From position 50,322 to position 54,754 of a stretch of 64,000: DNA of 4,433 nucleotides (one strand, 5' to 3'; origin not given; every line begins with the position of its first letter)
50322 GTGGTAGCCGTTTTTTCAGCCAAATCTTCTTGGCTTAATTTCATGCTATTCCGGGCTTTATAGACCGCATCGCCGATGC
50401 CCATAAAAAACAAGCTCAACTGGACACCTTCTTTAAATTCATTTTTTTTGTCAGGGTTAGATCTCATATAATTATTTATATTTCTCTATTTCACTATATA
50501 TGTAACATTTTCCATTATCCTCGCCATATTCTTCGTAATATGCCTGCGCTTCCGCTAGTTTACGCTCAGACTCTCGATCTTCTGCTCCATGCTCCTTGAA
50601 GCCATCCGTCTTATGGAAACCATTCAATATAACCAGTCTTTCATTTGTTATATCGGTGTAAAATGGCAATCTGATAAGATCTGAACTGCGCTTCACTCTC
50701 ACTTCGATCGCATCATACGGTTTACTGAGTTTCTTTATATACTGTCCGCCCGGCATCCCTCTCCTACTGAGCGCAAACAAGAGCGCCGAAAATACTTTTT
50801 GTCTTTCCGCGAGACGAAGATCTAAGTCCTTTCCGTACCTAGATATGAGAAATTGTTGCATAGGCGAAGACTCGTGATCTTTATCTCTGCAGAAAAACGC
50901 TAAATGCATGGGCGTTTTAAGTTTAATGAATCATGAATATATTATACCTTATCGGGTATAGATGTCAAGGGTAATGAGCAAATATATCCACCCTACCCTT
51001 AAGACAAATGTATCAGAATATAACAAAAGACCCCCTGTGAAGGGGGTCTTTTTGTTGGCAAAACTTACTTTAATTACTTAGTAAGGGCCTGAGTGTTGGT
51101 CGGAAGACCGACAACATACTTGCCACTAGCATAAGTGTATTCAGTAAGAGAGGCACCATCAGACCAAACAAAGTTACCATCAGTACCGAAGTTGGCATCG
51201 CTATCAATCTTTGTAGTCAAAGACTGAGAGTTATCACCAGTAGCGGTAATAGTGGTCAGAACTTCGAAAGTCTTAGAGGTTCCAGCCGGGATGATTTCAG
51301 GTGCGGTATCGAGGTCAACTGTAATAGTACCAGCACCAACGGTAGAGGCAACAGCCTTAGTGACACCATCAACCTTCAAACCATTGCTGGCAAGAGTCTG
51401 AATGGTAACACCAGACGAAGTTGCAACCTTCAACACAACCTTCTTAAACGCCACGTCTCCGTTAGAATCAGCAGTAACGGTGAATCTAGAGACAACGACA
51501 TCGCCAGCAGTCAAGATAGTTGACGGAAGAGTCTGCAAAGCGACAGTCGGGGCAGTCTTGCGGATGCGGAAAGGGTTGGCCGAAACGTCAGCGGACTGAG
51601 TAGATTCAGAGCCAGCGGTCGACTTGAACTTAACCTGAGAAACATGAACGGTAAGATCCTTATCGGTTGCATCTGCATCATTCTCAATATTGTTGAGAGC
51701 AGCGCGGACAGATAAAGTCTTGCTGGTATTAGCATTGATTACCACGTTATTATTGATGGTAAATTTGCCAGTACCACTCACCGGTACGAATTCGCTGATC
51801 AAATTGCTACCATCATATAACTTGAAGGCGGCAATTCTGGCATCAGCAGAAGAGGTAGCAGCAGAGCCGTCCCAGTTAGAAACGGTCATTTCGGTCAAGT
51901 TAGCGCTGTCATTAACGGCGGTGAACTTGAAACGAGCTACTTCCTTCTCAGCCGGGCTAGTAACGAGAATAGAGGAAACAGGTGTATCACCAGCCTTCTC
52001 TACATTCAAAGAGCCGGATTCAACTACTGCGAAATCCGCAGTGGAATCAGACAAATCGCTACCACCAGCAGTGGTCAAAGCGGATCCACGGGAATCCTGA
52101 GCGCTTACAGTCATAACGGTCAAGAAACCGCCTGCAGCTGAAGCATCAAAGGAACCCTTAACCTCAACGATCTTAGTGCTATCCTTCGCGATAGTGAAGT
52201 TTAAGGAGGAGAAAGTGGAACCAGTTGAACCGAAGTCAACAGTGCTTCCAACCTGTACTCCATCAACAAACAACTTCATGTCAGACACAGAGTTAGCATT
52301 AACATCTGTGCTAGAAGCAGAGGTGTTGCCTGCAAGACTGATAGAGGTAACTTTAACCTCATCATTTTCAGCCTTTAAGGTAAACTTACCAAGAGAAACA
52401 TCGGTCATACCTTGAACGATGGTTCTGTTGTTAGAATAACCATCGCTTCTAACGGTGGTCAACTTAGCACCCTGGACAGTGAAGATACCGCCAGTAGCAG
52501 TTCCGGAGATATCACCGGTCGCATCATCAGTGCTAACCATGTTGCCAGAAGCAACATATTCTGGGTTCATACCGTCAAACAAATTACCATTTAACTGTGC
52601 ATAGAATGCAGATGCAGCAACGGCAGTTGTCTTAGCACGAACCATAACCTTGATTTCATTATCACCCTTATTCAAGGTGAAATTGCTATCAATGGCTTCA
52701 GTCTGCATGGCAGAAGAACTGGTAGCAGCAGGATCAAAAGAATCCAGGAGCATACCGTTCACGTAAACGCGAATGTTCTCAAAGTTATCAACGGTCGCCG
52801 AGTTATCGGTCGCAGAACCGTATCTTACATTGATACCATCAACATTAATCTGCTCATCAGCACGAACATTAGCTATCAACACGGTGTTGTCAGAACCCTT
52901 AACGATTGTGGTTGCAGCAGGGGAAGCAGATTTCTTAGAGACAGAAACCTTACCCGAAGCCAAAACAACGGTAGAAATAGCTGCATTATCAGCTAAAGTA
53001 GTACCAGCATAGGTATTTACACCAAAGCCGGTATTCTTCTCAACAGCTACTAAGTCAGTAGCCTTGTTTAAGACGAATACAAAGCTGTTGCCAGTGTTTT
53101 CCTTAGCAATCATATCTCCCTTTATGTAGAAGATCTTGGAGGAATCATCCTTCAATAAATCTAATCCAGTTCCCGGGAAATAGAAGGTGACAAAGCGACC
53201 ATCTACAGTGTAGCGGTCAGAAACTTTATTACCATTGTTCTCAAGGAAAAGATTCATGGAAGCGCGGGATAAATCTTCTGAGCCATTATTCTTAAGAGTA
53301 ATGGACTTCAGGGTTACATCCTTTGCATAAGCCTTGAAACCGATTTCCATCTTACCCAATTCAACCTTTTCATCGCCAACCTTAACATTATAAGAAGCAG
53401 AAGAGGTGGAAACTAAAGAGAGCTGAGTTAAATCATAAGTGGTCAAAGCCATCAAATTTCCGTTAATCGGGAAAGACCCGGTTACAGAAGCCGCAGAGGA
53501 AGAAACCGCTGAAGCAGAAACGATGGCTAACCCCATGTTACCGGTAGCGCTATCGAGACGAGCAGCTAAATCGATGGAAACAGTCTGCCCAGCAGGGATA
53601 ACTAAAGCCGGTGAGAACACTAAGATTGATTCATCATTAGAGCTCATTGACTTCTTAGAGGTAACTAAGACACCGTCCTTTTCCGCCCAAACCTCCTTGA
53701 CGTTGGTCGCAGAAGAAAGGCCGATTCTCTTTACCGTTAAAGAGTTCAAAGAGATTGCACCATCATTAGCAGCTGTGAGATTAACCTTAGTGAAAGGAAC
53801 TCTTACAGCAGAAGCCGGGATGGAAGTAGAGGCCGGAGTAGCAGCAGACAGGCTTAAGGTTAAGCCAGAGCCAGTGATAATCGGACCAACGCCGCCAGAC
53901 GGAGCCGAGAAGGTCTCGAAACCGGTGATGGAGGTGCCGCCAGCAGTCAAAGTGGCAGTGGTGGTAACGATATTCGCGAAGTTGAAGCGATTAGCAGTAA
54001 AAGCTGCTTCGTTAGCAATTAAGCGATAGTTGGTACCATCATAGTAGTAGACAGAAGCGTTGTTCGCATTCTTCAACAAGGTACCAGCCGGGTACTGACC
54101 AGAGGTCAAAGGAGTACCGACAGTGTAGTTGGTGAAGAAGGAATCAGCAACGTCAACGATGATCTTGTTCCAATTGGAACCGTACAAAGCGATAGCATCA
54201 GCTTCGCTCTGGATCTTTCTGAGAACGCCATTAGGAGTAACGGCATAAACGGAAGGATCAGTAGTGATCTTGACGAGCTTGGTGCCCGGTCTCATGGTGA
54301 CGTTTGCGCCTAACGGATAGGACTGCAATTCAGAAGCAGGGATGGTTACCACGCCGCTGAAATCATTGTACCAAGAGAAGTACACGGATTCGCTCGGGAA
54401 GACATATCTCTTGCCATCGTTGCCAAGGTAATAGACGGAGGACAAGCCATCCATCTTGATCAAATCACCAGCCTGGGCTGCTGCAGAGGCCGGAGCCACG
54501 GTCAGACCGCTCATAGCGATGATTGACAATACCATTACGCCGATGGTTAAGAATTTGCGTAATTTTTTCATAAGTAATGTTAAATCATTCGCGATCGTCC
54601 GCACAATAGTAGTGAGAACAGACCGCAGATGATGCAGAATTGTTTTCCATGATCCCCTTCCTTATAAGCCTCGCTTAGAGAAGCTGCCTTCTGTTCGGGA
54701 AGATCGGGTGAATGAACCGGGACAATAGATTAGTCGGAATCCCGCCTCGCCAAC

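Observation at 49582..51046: HigB/Gp49-like toxin, XRE antitoxin and an orphan third gene, bracketed by a perfect 36-nt direct repeat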

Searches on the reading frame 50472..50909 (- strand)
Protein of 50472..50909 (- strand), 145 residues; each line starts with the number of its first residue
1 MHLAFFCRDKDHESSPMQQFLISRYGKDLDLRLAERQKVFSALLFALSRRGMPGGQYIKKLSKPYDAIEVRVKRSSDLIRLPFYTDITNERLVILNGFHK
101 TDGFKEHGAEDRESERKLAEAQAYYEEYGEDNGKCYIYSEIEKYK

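Call 4: search_protein_families(library=pfam, proteins=[window:50472-50909:-], max_evalue=1)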
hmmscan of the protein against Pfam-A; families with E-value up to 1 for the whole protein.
window:50472-50909:- (145 aa): 1 family
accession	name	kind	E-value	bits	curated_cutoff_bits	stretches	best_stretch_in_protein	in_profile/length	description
PF05973.20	Gp49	-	0.0012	19.3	23.9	1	35-102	9-74/90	Phage derived protein Gp49-like (DUF891)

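Call 5: search_protein_families(library=padloc, proteins=[window:50472-50909:-], max_evalue=1)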
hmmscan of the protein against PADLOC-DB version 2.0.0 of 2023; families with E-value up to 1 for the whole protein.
window:50472-50909:- (145 aa): 0 families

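Call 6: search_protein_families(library=ncbifam, proteins=[window:50472-50909:-], max_evalue=1)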
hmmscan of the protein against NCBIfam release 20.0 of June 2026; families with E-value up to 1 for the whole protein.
window:50472-50909:- (145 aa): 0 families

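Call 24: find_homologous_proteins(query=window:50472-50909:-, max_evalue=0.01)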
Query window:50472-50909:- (145 aa): 6 proteins with E <= 0.01 among 27 candidates.
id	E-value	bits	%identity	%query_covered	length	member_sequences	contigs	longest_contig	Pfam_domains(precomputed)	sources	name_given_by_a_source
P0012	1.1e-78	280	100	89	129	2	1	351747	-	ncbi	ncbi:MAG: hypothetical protein ACM3PZ_03210 [Bacillota bacterium]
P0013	3.3e-59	217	69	99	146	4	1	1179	-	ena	-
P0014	1.0e-58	215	71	99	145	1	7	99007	-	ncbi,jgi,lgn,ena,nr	ncbi:MAG: hypothetical protein RBT30_02020 [Patescibacteria group bacterium]|jgi:hypothetical protei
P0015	8.9e-57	209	72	99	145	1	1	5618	-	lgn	-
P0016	2.5e-56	207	70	97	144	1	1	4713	-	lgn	-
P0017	2.8e-54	201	67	94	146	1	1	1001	-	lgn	-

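Call 28: search_solved_structures(query=A3, max_evalue=10, show_alignments=2)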
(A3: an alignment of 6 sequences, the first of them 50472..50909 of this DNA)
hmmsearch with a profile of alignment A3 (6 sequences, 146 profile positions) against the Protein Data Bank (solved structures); distinct sequences matched with E-value up to 10: 2.
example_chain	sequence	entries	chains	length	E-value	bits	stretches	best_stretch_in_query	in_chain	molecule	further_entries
3wid_A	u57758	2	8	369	0.45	13.7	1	51-119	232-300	Glucose 1-dehydrogenase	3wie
2fdr_A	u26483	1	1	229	1.2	12.3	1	12-54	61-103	conserved hypothetical protein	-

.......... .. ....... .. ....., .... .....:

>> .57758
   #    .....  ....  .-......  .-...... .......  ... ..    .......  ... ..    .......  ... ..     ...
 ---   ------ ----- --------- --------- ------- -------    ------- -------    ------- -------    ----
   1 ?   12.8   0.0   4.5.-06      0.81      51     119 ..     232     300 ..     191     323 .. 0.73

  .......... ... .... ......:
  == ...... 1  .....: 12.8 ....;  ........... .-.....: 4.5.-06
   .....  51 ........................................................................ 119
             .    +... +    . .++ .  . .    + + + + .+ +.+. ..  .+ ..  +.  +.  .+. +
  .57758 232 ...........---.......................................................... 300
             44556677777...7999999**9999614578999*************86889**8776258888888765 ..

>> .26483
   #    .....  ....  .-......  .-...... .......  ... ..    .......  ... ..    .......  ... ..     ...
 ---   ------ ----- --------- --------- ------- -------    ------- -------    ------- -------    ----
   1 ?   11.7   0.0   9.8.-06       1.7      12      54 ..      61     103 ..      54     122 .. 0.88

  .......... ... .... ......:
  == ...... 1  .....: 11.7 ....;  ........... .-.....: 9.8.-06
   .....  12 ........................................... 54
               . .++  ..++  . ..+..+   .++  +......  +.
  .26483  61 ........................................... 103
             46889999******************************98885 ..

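Call 29: search_protein_families(library=pfam, alignment_id=A3, max_evalue=1)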
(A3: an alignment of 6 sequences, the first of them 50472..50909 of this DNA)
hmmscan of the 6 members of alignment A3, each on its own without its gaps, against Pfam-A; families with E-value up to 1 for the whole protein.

A. member 1, window:50472-50909:- (145 aa): 1 family
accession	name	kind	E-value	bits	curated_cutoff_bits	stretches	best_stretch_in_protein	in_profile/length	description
PF05973.20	Gp49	-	0.0012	19.3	23.9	1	35-102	9-74/90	Phage derived protein Gp49-like (DUF891)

B. families by the number of members that match (of 6 scanned): 1 family
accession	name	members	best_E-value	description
PF05973.20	Gp49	6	0.00027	Phage derived protein Gp49-like (DUF891)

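Call 41: predict_structure(alignment_id=A3)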
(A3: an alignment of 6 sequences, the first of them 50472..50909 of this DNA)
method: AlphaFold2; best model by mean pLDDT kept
length: 145 residues; sequences in the alignment: 6
mean_pLDDT: 58.2   pTM: 0.49
mean pLDDT of the five models: 58.2, 41.8, 40.8, 37.7, 35.5
residues with pLDDT >= 90: 0; 70-90: 7; 50-70: 109; < 50: 29
segments of 3 or more residues with pLDDT < 50: 51-62, 132-135, 137-145
pLDDT, mean of each block of 10 residues (from residue 1): 58 65 61 69 65 42 54 62 62 59 52 65 63 48 41
secondary structure, 60 per line:
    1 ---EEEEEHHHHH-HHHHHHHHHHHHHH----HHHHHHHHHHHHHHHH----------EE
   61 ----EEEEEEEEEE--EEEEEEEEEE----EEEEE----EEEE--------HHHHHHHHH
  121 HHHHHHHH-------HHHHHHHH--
elements in order: E4-8 H9-13 H15-28 H33-48 E65-74 E77-86 E91-95 E100-103 H112-128 H136-143

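Call 43: find_homologous_proteins(query=A3, max_evalue=0.1)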
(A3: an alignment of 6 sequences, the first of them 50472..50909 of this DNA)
Query A3 (6 sequences) (145 aa, profile of the alignment): 14 proteins with E <= 0.1 among 888 candidates.
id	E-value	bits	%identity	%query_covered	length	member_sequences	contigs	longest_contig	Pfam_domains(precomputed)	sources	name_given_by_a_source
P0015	3.8e-81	288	72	99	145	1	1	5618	-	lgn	-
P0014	2.3e-80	286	71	99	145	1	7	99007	-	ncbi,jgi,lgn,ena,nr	ncbi:MAG: hypothetical protein RBT30_02020 [Patescibacteria group bacterium]|jgi:hypothetical protei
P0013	5.8e-80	284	69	99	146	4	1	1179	-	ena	-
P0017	1.1e-79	283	67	94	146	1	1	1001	-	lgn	-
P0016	1.5e-78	280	70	97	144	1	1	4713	-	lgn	-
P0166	4.5e-77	275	67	97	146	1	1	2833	-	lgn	-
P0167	2.1e-76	273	67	99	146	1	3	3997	-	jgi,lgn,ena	jgi:hypothetical protein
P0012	1.2e-65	238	100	89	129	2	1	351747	-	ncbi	ncbi:MAG: hypothetical protein ACM3PZ_03210 [Bacillota bacterium]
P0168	5.8e-45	171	51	97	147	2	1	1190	-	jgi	-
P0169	3.4e-43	165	53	92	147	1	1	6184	-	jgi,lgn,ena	-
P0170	1.4e-38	150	46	92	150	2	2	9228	-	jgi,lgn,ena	-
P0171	2.4e-31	127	44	81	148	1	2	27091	-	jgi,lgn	jgi:hypothetical protein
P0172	8.0e-31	125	39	88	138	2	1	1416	-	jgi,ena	-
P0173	3.1e-29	120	56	60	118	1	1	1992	-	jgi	jgi:hypothetical protein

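Call 44: find_encoding_contigs(protein=P0171, flank=5000, max_places=3)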
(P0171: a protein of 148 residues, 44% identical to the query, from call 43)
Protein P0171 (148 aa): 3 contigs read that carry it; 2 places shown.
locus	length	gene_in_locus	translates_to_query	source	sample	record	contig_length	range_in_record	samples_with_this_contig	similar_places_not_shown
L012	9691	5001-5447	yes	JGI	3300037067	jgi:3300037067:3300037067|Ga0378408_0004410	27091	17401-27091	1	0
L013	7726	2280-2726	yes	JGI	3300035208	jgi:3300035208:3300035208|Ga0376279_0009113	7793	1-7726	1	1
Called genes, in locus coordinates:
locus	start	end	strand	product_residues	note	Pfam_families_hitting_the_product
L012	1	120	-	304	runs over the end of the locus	-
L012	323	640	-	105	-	-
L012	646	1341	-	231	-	PF01479:S4, PF00849:PseudoU_synth_2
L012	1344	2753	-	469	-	PF04932:Wzy_C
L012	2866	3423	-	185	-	PF08207:EFP_N, PF01132:EFP, PF09285:Elong-fact-P_C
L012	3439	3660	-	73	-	PF01084:Ribosomal_S18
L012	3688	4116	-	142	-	PF00436:SSB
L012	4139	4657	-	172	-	PF01250:Ribosomal_S6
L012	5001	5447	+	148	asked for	-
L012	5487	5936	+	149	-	PF01381:HTH_3 (weak), PF12844:HTH_19 (weak)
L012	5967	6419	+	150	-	-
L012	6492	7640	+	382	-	PF01555:N6_N4_Mtase, PF01170:UPF0020, PF13847:Methyltransf_31 (weak)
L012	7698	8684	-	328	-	PF00579:tRNA-synt_1b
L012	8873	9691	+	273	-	?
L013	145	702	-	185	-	PF08207:EFP_N, PF01132:EFP, PF09285:Elong-fact-P_C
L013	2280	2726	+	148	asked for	-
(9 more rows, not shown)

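Call 45: find_encoding_contigs(protein=P0169, flank=5000, max_places=3)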
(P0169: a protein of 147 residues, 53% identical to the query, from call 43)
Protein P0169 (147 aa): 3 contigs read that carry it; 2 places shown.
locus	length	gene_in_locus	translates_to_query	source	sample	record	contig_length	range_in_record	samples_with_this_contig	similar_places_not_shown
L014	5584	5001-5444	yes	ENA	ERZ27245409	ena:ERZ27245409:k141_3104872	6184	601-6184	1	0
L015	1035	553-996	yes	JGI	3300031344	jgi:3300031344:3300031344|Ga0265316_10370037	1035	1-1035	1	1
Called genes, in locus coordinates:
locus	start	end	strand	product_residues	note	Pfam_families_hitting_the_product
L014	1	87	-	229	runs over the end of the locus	?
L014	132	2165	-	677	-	PF02629:CoA_binding, PF13380:CoA_binding_2, PF13607:Succ_CoA_lig, PF13549:ATP-grasp_5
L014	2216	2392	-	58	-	-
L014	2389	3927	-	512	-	-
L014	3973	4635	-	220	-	-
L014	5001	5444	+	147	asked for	-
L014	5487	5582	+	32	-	?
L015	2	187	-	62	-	?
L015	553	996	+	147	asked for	-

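Call 46: find_encoding_contigs(protein=P0172, flank=5000, max_places=2)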
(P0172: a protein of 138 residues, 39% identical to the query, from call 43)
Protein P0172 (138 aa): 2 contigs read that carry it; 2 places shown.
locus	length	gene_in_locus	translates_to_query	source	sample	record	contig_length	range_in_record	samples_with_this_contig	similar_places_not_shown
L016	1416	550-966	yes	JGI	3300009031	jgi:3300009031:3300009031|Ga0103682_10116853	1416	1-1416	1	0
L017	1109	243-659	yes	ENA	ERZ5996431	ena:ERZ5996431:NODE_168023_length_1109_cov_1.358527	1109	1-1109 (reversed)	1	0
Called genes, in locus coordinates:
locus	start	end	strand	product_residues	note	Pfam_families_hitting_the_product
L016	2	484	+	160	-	?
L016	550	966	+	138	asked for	-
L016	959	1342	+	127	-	-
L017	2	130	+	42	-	?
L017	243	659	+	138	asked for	-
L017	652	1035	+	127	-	-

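Call 62: search_protein_families(library=pfam, proteins=[L012:5001-5447:+, L016:550-966:+, L016:959-1342:+], max_evalue=0.1)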
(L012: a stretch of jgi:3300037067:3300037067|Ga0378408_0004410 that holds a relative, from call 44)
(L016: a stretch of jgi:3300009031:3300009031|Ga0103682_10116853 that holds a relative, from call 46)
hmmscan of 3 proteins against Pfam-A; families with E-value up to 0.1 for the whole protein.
L012:5001-5447:+ (148 aa): 0 families

L016:550-966:+ (138 aa): 2 families
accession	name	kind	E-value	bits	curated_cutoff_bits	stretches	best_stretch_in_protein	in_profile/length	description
PF05973.20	Gp49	-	0.00097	19.6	23.9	1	45-114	17-79/90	Phage derived protein Gp49-like (DUF891)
PF06850.17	PHB_depo_C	-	0.046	13.6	27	1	8-47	76-114/203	PHB de-polymerase C-terminus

L016:959-1342:+ (127 aa): 1 family
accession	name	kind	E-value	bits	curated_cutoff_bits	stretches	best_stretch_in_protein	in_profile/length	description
PF11707.13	Npa1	-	0.0016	18.2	22.7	1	57-117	53-108/331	Ribosome 60S biogenesis N-terminal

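Call 80: search_solved_structures(query=A7, max_evalue=10, show_alignments=3)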
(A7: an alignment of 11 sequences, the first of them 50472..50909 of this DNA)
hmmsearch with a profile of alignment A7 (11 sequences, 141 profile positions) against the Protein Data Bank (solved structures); distinct sequences matched with E-value up to 10: 12.
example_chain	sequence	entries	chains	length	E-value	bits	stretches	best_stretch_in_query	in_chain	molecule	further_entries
6af3_A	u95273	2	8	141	3.4e-10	43.5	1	1-122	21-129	HigB toxin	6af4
7nbu_Y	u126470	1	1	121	0.00055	23.4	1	62-122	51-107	Probable endoribonuclease HigB1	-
7awk_A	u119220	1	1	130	0.00067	23.2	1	62-122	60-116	Probable endoribonuclease HigB1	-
8q84_N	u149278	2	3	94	0.16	15.5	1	12-65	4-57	DASH complex subunit DAD3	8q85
4cj0_B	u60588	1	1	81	0.71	13.4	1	18-74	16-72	E12 AFFITIN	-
9spj_ZA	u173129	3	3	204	0.75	13.3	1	13-48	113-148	40S ribosomal protein S8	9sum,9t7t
4s15_A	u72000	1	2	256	0.88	13.1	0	32-66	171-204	Nuclear receptor ROR-alpha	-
23vy_A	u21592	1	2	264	0.96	12.9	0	32-66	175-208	Nuclear receptor ROR-alpha,undecapeptide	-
1n83_A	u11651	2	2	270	1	12.8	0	32-66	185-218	Nuclear receptor ROR-alpha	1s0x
5cwb_A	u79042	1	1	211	2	11.9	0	36-63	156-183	Designed helical repeat protein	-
7upo_B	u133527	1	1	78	2.1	11.8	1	28-86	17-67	DHT03 protein B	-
7udk_A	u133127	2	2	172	7.4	10.1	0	79-132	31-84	Designed helical repeat protein (DHR) RPB_LRP2_R4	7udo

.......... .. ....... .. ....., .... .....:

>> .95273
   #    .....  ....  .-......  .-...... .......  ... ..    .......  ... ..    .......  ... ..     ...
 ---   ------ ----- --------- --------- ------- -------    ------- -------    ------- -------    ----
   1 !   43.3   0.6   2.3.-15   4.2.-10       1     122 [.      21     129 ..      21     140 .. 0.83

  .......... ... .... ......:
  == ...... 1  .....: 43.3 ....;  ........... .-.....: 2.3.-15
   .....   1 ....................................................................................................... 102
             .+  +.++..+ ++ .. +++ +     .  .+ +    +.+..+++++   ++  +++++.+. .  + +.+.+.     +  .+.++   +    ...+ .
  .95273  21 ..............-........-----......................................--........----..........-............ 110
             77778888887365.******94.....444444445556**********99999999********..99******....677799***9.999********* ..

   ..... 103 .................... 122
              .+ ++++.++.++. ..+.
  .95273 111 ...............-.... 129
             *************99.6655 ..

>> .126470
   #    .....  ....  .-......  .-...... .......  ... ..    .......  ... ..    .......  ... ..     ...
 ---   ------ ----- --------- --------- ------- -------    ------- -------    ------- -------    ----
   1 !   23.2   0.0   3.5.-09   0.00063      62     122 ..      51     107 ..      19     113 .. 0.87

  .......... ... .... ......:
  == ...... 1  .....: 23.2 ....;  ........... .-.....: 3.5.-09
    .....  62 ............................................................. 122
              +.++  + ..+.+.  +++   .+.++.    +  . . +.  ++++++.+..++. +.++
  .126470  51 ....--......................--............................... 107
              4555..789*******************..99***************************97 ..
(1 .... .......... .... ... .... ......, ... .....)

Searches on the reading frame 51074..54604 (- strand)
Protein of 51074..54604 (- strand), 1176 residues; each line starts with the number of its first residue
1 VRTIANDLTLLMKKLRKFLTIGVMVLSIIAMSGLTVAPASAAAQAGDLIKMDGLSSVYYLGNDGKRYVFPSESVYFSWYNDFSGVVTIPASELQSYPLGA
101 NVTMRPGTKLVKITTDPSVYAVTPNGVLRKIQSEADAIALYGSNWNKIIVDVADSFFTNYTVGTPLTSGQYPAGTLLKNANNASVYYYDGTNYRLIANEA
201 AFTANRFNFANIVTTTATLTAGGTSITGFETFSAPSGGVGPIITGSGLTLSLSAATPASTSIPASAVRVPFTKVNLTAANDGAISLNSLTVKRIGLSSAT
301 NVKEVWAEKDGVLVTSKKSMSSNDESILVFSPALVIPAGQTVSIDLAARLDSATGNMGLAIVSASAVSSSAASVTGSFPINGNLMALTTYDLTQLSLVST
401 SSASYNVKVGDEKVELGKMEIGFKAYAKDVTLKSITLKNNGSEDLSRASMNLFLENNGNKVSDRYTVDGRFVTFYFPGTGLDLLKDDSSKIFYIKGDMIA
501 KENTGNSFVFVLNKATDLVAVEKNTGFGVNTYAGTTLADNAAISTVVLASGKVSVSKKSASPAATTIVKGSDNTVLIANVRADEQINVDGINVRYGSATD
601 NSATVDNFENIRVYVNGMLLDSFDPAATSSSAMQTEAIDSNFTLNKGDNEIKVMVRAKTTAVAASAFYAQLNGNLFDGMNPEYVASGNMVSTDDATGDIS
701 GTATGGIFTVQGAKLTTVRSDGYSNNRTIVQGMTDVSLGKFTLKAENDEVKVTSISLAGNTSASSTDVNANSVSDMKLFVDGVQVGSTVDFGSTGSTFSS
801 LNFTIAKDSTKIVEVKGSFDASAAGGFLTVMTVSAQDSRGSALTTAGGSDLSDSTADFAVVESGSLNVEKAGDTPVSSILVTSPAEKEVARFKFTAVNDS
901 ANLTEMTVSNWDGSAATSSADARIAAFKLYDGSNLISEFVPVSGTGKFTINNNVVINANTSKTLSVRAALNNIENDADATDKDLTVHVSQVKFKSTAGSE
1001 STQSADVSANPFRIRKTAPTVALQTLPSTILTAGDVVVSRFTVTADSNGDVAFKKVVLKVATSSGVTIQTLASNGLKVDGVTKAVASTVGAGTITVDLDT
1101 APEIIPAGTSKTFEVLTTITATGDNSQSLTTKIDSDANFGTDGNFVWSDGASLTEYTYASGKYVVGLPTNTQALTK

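Call 4: search_protein_families(library=pfam, proteins=[window:51074-54604:-], max_evalue=1)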
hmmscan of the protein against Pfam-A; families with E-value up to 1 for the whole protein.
window:51074-54604:- (1176 aa): 3 families
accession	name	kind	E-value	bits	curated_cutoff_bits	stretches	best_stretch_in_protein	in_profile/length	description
PF11623.14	NdhS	-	0.073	13.1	27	1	105-149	2-44/52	NAD(P)H dehydrogenase subunit S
PF14602.12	Hexapep_2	-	0.1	12.8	27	1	519-544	2-27/34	Hexapeptide repeat of succinyl-transferase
PF04952.20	AstE_AspA_hybrid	-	0.22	12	25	0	44-75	34-64/76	AstE/AspA barrel-sandwich hybrid domain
